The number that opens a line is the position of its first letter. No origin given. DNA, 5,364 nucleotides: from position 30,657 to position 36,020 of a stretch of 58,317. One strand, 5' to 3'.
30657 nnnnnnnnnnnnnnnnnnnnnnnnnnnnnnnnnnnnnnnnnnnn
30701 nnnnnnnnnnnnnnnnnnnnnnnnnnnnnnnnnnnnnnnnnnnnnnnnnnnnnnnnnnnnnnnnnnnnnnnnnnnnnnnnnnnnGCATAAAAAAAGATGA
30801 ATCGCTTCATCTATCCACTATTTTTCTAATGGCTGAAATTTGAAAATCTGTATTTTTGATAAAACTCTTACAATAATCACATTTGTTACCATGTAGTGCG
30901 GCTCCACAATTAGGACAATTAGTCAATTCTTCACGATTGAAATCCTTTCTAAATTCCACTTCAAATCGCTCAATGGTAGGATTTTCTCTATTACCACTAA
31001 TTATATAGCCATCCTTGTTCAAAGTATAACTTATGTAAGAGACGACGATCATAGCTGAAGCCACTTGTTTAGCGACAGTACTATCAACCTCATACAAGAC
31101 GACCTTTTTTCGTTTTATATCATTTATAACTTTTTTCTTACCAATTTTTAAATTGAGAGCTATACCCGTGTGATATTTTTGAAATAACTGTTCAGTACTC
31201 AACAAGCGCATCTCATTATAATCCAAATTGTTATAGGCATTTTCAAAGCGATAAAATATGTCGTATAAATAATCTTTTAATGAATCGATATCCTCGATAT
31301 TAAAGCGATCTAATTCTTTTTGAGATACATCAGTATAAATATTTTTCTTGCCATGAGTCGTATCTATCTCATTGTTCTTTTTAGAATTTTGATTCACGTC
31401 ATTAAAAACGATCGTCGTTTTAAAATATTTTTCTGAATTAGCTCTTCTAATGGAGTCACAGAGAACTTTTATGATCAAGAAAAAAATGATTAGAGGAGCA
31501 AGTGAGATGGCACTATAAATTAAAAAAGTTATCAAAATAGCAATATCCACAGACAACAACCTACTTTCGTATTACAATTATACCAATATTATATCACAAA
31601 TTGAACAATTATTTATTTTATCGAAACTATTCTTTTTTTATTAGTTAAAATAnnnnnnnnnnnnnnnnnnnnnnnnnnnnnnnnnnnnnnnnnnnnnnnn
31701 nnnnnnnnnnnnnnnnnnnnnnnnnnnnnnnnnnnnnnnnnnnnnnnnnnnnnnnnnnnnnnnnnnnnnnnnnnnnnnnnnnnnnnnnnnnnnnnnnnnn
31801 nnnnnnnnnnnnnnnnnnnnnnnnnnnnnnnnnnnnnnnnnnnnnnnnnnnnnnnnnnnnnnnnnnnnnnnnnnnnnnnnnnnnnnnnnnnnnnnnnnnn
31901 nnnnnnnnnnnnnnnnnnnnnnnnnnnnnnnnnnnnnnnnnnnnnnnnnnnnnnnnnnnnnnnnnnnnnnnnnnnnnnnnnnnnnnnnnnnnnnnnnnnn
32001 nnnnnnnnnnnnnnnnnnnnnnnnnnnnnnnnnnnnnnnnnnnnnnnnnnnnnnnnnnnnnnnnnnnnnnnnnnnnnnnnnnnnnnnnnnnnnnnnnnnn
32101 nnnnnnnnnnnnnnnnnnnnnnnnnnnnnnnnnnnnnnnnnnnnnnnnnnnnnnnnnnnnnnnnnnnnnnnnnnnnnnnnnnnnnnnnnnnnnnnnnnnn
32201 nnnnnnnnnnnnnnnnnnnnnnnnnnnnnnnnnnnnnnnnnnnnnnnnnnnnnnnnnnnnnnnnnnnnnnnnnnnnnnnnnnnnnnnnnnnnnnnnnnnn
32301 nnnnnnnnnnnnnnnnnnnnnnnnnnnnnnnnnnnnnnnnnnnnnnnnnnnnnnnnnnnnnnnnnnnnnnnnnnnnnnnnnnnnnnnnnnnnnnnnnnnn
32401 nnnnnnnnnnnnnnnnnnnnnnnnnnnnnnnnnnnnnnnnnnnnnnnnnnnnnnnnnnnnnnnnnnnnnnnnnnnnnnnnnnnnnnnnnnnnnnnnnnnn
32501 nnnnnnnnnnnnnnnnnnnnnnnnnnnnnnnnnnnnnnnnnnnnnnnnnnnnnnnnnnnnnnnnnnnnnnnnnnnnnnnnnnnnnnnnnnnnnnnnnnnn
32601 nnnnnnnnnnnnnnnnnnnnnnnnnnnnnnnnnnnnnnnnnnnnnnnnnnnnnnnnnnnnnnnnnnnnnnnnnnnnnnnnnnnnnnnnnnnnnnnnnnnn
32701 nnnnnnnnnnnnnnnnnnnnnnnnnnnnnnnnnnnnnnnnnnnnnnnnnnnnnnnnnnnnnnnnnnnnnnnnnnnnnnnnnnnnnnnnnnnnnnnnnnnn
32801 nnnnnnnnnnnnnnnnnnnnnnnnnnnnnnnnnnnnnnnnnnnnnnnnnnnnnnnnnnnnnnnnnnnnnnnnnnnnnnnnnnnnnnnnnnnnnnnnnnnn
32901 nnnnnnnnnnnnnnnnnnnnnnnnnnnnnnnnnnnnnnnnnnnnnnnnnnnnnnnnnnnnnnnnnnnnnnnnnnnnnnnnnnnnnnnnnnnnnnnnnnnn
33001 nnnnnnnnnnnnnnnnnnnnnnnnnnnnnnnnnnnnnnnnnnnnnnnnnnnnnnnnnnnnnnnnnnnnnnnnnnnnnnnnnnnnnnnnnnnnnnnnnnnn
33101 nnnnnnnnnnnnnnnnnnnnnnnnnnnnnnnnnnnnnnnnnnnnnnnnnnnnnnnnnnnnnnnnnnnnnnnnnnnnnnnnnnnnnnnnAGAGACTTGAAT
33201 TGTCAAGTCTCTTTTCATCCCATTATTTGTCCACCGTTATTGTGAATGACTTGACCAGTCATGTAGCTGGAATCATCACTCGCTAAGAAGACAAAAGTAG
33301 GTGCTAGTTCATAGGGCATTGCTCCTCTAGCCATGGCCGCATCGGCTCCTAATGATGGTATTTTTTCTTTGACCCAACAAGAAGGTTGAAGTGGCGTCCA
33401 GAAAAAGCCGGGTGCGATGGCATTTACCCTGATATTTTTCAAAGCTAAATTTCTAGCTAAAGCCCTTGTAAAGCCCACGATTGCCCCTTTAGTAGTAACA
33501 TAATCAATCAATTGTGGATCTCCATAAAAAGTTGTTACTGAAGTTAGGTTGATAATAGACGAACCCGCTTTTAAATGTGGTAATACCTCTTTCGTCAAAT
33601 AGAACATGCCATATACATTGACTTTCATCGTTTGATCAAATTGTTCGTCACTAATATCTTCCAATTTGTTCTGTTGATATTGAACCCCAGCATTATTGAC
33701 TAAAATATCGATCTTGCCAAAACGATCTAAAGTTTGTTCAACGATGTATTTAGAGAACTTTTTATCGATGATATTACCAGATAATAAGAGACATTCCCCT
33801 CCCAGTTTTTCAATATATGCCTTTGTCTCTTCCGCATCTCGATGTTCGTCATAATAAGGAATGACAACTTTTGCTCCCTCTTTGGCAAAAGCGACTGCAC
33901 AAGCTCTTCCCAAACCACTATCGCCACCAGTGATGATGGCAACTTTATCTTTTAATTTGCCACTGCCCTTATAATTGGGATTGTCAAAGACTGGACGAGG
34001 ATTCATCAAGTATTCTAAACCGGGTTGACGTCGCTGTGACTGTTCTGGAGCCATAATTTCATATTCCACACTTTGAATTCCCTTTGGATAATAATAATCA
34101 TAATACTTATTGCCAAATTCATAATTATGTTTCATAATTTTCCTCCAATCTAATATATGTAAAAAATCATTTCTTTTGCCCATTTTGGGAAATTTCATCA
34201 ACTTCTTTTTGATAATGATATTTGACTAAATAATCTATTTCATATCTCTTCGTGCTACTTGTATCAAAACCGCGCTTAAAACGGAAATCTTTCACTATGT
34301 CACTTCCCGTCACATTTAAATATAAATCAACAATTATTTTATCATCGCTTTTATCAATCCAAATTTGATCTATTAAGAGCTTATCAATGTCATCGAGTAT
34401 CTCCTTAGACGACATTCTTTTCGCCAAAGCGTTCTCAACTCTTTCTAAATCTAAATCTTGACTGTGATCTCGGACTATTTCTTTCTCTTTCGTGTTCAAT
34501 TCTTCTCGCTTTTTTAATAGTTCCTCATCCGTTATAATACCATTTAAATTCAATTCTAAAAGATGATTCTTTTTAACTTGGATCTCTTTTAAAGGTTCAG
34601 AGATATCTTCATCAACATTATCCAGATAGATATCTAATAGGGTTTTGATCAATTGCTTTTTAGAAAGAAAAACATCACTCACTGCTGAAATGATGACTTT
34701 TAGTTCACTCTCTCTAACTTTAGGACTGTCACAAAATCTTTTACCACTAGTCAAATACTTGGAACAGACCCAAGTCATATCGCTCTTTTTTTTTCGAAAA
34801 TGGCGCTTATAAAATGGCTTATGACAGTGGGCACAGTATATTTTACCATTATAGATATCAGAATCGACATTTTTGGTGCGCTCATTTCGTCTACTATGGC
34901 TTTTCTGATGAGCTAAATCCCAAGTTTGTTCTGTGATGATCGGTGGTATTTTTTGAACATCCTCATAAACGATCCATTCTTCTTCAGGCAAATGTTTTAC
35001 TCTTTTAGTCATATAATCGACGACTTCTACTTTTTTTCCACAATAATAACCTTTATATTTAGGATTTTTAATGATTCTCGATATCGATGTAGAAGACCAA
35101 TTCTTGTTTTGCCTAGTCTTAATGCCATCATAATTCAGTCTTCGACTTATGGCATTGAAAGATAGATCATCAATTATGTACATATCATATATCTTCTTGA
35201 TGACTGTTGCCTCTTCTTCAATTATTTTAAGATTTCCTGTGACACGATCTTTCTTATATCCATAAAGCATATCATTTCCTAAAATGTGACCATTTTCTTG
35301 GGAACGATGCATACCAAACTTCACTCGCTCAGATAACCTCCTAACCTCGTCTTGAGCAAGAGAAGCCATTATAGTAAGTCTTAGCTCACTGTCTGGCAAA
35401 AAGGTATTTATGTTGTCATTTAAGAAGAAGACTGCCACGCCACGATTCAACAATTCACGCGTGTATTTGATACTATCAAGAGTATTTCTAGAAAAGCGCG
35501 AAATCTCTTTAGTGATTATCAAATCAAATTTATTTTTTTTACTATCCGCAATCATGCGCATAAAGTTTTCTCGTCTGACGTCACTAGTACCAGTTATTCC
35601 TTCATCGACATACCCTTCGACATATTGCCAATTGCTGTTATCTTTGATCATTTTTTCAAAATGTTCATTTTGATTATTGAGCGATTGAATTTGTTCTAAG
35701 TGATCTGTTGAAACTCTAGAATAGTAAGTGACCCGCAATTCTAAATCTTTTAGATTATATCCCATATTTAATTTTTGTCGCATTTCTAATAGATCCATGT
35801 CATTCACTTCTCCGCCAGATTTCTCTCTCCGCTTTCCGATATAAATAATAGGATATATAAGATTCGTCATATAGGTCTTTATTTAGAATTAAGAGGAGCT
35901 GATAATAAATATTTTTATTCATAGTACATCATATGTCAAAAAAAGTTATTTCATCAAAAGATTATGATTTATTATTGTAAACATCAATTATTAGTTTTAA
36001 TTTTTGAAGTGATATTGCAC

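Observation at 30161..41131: Two different serine-recombinase islands interrupt two adjacent genes of one ABC-importer operon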

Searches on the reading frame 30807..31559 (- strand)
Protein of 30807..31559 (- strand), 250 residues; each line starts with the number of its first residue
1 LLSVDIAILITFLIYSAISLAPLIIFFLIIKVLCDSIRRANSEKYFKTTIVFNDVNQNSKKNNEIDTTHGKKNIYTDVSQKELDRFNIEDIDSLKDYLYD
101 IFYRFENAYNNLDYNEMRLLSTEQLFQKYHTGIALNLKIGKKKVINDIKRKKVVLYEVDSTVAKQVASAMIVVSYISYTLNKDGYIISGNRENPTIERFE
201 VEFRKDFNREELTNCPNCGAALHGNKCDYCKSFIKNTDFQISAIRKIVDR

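Call 10: search_protein_families(library=pfam, proteins=[window:30807-31559:-], max_evalue=0.01)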
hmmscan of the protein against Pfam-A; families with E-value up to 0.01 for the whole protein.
window:30807-31559:- (250 aa): 1 family
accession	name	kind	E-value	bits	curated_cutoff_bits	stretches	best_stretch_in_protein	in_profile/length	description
PF04280.21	Tim44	-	5.8e-06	26.9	29.6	1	98-206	24-132/147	Tim44-like domain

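Call 41: search_protein_families(library=ncbifam, proteins=[window:30807-31559:-], max_evalue=0.001)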
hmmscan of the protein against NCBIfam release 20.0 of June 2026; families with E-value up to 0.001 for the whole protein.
window:30807-31559:- (250 aa): 0 families

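Call 89: search_protein_families(library=phrogs, proteins=[window:30807-31559:-], max_evalue=0.001)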
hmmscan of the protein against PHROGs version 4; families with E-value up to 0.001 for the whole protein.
window:30807-31559:- (250 aa): 0 families

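Call 90: search_protein_families(library=padloc, proteins=[window:30807-31559:-], max_evalue=0.001)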
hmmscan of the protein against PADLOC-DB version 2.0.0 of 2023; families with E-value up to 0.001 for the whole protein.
window:30807-31559:- (250 aa): 0 families

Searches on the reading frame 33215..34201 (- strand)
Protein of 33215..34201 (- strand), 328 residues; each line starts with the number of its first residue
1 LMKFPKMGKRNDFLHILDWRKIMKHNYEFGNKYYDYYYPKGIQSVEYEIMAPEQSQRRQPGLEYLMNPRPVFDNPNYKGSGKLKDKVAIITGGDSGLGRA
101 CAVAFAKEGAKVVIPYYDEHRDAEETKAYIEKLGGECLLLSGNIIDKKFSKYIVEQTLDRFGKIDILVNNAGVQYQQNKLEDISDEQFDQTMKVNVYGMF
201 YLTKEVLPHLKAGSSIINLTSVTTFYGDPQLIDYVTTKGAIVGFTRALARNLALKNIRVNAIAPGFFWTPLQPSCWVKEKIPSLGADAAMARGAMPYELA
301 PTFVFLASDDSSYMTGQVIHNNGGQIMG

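Call 10: search_protein_families(library=pfam, proteins=[window:33215-34201:-], max_evalue=0.01)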
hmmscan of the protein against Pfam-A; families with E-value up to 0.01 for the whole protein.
window:33215-34201:- (328 aa): 4 families
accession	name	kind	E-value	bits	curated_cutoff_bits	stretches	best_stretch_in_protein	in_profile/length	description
PF13561.12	adh_short_C2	-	5.1e-58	196.9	27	1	94-324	5-234/236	Enoyl-(Acyl carrier protein) reductase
PF00106.31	adh_short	-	1.3e-50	172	26.6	1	86-274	1-189/195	short chain dehydrogenase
PF08659.16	KR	-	3.6e-11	43.8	22.6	1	89-248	4-163/180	KR domain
PF23441.1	SDR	-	4.4e-08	33.3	27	1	82-272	4-199/258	SDR-like rossmann domain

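Call 41: search_protein_families(library=ncbifam, proteins=[window:33215-34201:-], max_evalue=0.001)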
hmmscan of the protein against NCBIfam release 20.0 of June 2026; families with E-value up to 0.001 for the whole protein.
window:33215-34201:- (328 aa): 232 families (the best 25 are shown)
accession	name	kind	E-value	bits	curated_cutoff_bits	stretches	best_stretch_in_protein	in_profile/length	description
NF005214.0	PRK06701.1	subfamily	3.5e-118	394.1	413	1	47-327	11-291/293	SDR family oxidoreductase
NF004782.0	PRK06128.1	equivalog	4.4e-87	291.9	481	1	52-326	23-298/300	SDR family oxidoreductase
NF005939.0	PRK07985.1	equivalog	9.2e-78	261.1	538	1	52-327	17-293/294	SDR family oxidoreductase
NF005559.1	PRK07231.1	subfamily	9.8e-60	202.1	215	1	83-326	2-248/249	glucose 1-dehydrogenase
NF004791.0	PRK06138.1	equivalog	3.4e-57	193.6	312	1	82-326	2-250/252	SDR family oxidoreductase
NF004818.0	PRK06172.1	equivalog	5.9e-56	189.6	336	1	82-326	4-251/253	SDR family oxidoreductase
NF052558.1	MBtsdlDhBudC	equivalog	1.1e-55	188.9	270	1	84-325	2-241/250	meso-2,3-butanediol dehydrogenase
TIGR01830.1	3oxo_ACP_reduc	equivalog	2.5e-55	187.8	297.75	1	88-324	1-237/239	3-oxoacyl-[acyl-carrier-protein] reductase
NF004198.0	PRK05653.1-3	equivalog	1.3e-53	182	296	1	82-327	4-248/248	3-oxoacyl-ACP reductase FabG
NF009466.0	PRK12826.1-2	subfamily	1.5e-52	178.6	222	1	85-327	3-246/248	3-oxoacyl-ACP reductase FabG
NF006070.0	PRK08213.1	subfamily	5.4e-52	176.9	279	1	82-325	9-256/259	gluconate 5-dehydrogenase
NF005390.0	PRK06935.1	equivalog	4.9e-51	173.6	369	1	82-325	12-255/258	2-dehydro-3-deoxy-D-gluconate 5-dehydrogenase KduD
NF005681.0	PRK07478.1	subfamily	2.2e-50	171.4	267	1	82-325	3-249/254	SDR family oxidoreductase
NF006493.1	PRK08936.1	subfamily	2.6e-49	167.8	420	1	82-325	4-250/261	glucose-1-dehydrogenase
NF006080.0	PRK08226.1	equivalog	1.7e-47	162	356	1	81-325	2-253/263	SDR family oxidoreductase UcpA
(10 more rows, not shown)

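Call 89: search_protein_families(library=phrogs, proteins=[window:33215-34201:-], max_evalue=0.001)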
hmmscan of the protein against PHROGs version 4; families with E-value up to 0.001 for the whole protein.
window:33215-34201:- (328 aa): 1 family
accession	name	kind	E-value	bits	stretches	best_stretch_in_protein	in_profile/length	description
phrog_3142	-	moron, auxiliary metabolic gene and host takeover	4.5e-49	168.3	1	82-324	284-518/596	FabG-like 3-oxoacyl-(acyl-carrier-protein) reductase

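Call 90: search_protein_families(library=padloc, proteins=[window:33215-34201:-], max_evalue=0.001)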
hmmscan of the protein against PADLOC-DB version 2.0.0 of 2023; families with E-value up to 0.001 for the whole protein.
window:33215-34201:- (328 aa): 0 families

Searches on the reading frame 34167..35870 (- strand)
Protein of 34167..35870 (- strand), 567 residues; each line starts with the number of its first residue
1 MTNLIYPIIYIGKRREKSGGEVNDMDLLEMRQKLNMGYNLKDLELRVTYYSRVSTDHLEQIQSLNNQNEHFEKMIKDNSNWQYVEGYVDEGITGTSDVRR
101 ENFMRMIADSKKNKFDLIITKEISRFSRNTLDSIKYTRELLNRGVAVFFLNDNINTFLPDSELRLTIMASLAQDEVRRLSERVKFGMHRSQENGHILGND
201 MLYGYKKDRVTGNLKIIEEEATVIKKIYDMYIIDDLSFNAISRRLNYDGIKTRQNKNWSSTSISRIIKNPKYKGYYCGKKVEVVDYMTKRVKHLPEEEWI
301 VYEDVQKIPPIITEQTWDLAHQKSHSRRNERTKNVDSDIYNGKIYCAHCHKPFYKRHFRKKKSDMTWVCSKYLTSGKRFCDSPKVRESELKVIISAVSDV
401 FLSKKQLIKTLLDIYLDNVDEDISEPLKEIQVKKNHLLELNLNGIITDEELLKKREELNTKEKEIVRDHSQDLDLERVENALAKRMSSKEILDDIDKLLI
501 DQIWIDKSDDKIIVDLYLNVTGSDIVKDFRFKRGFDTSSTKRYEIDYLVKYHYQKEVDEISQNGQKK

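Call 10: search_protein_families(library=pfam, proteins=[window:34167-35870:-], max_evalue=0.01)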
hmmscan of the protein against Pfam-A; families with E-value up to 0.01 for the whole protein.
window:34167-35870:- (567 aa): 3 families
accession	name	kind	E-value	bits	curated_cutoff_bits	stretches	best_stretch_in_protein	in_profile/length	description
PF00239.26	Resolvase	-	4.7e-30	105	23.3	1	49-195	3-144/145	Resolvase, N terminal domain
PF07508.19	Recombinase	-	5.1e-24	84.9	21.1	1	218-323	1-98/102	Recombinase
PF13408.12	Zn_ribbon_recom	-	1.8e-08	35.1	25.3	1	341-394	3-53/58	Recombinase zinc beta ribbon domain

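Call 22: find_encoding_contigs(protein=window:34167-35870:-, flank=8000, max_places=8)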
Protein window:34167-35870:- (567 aa): no gene with exactly this product is on record in the collection.

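Call 34: find_related_loci(query=window:34167-35798:-, collection=metagenome_contigs, flank=10000)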
Query window:34167-35798:- (543 aa) in metagenome_contigs; peptide patterns used: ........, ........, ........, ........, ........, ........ (x = any residue, [..] = any of these).
291 stretches matched a pattern; 41 encode a relative of the query (tblastn E <= 1e-3); 41 distinct loci.
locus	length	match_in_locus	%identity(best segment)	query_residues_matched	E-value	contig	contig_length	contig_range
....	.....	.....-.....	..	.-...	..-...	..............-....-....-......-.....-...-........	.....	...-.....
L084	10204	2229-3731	48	1-494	5e-144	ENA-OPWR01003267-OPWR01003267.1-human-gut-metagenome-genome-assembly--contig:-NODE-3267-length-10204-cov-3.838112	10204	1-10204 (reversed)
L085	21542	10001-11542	47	1-511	9e-144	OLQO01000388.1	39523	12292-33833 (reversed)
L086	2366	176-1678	42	1-492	1e-121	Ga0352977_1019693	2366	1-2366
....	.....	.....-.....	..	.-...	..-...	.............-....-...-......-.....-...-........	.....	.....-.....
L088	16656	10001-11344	45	1-434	9e-114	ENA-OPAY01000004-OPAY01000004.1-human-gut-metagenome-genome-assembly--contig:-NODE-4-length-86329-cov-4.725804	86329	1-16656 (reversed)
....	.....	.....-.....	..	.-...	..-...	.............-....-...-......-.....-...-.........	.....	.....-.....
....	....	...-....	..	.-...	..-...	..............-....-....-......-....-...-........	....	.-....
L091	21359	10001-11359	45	1-436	7e-112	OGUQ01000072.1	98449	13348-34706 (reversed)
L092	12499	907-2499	41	1-498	2e-110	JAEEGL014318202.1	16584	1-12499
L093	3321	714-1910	47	1-390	1e-112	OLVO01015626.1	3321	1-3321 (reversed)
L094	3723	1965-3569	39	1-498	4e-110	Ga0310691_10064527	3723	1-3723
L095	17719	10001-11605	39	1-498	6e-108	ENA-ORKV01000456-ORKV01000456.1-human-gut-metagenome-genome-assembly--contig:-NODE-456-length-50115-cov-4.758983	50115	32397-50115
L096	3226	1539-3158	40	1-533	1e-105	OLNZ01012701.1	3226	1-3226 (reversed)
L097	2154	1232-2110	55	1-294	6e-104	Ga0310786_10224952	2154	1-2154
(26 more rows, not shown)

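Call 41: search_protein_families(library=ncbifam, proteins=[window:34167-35798:-], max_evalue=0.001)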
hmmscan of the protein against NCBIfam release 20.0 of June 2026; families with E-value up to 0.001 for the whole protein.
window:34167-35798:- (543 aa): 6 families
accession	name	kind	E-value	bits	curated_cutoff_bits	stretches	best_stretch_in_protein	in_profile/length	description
NF047347.1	SCCmet_CcrC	equivalog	3.1e-32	111.8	900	1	22-441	4-445/558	cassette chromosome recombinase CcrC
NF041201.1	recomb_XisF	equivalog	4.4e-32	111.6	375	1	26-482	4-463/465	fdxN element excision recombinase XisF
NF047343.1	SCCmet_CcrB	equivalog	1.2e-31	110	900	1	22-536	8-525/542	cassette chromosome recombinase CcrB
NF047344.1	SCCmet_CcrA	equivalog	2.9e-22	79.4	700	1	26-502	7-440/442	cassette chromosome recombinase CcrA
NF009949.0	PRK13413.1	equivalog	2.7e-11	43.5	272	1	25-197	4-169/203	master DNA invertase Mpi family serine-type recombinase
NF049883.1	resolv_YneB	equivalog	1.4e-08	34.5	175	1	24-172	3-148/211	YneB family resolvase-like protein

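Call 88: search_dna_similar(query=window:34167-35798:-, collection=phages, mode=protein, max_rows=8)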
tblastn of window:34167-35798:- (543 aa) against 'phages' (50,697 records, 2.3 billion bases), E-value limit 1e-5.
Records with a match: 523; places in all: 724; records where one place covers at least 80% of the query: 38.
Best place of each record, by identity: <60% 523.
By first word of the organism name: Streptococcus 112; Bacteriophage 81; Bacillus 60; Arthrobacter 42; Mycobacterium 36; Staphylococcus 34; Paenibacillus 23; Clostridium 11; phage 11; Faecalibacterium 10; and 46 more.
By host as written in the record: - 104; Arthrobacter globiformis B-2979 29; Mycobacterium smegmatis mc2 155 21; Bacillus anthracis 16; Streptococcus suis 11; Paenibacillus larvae 10; Paenibacillus larvae ATCC 9545 9; Staphylococcus epidermidis 9; and 208 more.
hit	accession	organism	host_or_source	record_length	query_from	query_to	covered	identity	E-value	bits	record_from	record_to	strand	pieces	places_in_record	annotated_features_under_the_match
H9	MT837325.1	Bacteriophage sp.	human fecal samples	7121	1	460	85%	41.7%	2e-101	341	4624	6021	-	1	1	record has no annotation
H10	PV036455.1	Lachnospiraceae phage IMGVR 15430980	Lachnospiraceae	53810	21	461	81%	34.6%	1e-54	205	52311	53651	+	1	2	DNA invertase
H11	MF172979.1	Erysipelothrix phage phi1605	Erysipelothrix rhusiopathiae ZJ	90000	21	452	80%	34.8%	5e-52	197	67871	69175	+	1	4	site-specific recombinase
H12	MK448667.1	Streptococcus phage Javan105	Streptococcus constellatus C232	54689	21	461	81%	33.2%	6e-48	185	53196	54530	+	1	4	site-specific recombinase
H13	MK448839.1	Streptococcus phage Javan102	Streptococcus constellatus C1050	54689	21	461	81%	33.2%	6e-48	185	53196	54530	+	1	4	site-specific recombinase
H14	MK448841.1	Streptococcus phage Javan108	Streptococcus constellatus C818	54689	21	461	81%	33.2%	6e-48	185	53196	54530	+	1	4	site-specific recombinase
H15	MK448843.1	Streptococcus phage Javan112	Streptococcus constellatus SK1060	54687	21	461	81%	33.2%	6e-48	185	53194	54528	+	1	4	site-specific recombinase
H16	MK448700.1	Streptococcus phage Javan191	Streptococcus equi ERR066395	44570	17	409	72%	36.8%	1e-56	211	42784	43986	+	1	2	site-specific recombinase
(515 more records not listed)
